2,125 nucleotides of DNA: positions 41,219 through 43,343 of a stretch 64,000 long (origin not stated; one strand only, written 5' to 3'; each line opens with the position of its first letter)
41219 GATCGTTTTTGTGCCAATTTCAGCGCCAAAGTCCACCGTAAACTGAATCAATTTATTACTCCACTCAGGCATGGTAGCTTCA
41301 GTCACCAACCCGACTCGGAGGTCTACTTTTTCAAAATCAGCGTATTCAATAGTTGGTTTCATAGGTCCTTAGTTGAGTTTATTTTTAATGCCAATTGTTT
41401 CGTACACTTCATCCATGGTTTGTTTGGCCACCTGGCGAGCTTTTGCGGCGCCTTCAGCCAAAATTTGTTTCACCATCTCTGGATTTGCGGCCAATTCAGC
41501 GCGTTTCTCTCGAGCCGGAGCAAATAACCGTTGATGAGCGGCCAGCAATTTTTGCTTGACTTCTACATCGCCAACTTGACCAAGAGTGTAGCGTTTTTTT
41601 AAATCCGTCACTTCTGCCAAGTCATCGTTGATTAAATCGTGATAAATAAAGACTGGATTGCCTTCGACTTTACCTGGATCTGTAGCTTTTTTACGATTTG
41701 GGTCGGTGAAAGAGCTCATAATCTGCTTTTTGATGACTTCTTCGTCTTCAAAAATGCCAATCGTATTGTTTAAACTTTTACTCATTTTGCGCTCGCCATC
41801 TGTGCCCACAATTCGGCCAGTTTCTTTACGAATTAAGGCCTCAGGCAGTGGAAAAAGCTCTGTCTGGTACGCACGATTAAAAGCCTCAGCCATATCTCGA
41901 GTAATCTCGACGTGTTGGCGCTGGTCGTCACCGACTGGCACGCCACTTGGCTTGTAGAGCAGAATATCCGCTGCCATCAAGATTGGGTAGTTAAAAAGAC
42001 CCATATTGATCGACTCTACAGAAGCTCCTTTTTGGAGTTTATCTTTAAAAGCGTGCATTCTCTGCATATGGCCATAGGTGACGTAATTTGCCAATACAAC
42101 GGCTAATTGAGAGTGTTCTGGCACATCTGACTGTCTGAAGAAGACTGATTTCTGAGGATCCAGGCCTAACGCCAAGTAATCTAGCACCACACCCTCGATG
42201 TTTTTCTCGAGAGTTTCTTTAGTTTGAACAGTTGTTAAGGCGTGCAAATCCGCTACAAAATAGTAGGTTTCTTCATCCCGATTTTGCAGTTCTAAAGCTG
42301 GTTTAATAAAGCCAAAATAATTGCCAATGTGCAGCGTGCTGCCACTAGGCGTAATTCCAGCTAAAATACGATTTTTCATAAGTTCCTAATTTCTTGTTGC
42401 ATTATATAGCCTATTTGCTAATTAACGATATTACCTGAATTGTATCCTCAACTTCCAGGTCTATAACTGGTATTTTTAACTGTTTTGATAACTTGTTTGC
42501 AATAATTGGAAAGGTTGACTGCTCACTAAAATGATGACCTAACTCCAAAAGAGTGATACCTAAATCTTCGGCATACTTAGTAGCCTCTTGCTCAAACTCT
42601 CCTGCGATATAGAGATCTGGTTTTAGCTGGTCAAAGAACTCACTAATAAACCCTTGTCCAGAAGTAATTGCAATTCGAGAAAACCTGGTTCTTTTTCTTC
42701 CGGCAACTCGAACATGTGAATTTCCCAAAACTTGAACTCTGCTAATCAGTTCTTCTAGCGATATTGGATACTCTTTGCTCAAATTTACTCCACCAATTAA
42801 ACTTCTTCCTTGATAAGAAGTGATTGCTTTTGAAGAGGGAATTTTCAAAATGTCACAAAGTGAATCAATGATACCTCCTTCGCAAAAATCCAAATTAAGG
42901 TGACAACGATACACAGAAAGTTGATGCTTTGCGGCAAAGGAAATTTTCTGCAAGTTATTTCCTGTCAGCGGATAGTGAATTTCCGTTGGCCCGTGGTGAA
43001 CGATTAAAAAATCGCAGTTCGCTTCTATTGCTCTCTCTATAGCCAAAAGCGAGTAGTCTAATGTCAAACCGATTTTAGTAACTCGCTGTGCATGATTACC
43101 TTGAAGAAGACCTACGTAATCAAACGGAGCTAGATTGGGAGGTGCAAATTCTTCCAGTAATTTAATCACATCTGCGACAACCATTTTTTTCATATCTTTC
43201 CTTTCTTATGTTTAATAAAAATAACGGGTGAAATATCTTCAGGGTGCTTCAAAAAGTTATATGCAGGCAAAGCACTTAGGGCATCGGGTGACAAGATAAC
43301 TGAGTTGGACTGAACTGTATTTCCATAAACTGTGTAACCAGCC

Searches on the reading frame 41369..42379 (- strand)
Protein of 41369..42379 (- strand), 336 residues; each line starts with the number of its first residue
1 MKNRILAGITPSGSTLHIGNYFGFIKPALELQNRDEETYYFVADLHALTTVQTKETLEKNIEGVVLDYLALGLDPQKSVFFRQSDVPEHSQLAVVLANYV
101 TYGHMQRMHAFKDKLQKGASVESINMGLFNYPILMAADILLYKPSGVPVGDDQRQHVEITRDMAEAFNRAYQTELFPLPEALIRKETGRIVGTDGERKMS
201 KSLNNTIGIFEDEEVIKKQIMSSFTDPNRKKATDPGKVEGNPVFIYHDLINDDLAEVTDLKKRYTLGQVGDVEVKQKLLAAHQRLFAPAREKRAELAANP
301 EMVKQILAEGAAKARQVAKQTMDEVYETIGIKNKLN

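Call 21: search_protein_families(library=pfam, proteins=[window:41369-42379:-], max_evalue=1)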
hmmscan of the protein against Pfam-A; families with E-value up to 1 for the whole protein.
window:41369-42379:- (336 aa): 2 families
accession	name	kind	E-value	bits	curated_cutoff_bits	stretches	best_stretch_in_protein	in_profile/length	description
PF00579.31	tRNA-synt_1b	-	3.5e-68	230.5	21.1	1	3-286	6-291/292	tRNA synthetases class I (W and Y)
PF04919.18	DUF655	-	0.083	13.3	22.2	0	92-162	4-72/181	Protein of unknown function (DUF655)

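Call 87: find_homologous_proteins(query=window:41369-42379:-, max_evalue=1e-40)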
Query window:41369-42379:- (336 aa): 7979 proteins with E <= 1e-40 among 8000 candidates; the best 120 are listed.
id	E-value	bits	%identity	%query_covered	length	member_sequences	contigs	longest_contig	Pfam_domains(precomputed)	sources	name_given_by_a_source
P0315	3.5e-218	741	100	100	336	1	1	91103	PF00579.32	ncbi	-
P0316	3.0e-203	692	93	100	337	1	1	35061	PF00579.32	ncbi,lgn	-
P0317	1.2e-200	683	92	99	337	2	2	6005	PF00579.32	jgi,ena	-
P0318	8.5e-193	658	88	99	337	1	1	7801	PF00579.32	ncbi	ncbi:tryptophan--tRNA ligase [soil metagenome]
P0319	8.3e-191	651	87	99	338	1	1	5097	PF00579.32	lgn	-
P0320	1.2e-181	621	82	100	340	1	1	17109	PF00579.32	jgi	jgi:tryptophanyl-tRNA synthetase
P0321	5.8e-181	619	81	100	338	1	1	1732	PF00579.32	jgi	jgi:tryptophanyl-tRNA synthetase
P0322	3.9e-179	613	82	99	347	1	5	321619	PF00579.32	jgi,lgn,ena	-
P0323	2.2e-169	581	77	100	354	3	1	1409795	PF00579.32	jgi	-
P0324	2.8e-169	580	76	100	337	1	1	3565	PF00579.32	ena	-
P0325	2.7e-167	574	75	100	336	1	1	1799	PF00579.32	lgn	-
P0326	1.1e-166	572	77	99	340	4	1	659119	PF00579.32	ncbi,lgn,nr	ncbi:tryptophan--tRNA ligase [Patescibacteria group bacterium]|nr:tryptophan--tRNA ligase [Patesciba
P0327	2.7e-166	571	77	100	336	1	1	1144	PF00579.32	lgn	-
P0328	3.0e-166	570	75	100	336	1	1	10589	PF00579.32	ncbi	-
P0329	4.0e-166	570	77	100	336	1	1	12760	PF00579.32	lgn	-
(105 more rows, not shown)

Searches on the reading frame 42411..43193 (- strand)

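Call 21: search_protein_families(library=pfam, proteins=[window:42411-43193:-], max_evalue=1)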
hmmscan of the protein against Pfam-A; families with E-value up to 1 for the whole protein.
window:42411-43193:- (260 aa): 1 family
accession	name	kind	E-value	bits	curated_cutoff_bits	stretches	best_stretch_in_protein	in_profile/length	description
PF01784.24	DUF34_NIF3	-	1.8e-41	142.9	23.4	1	4-247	1-251/256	Duf34/NIF3 (NGG1p interacting factor 3)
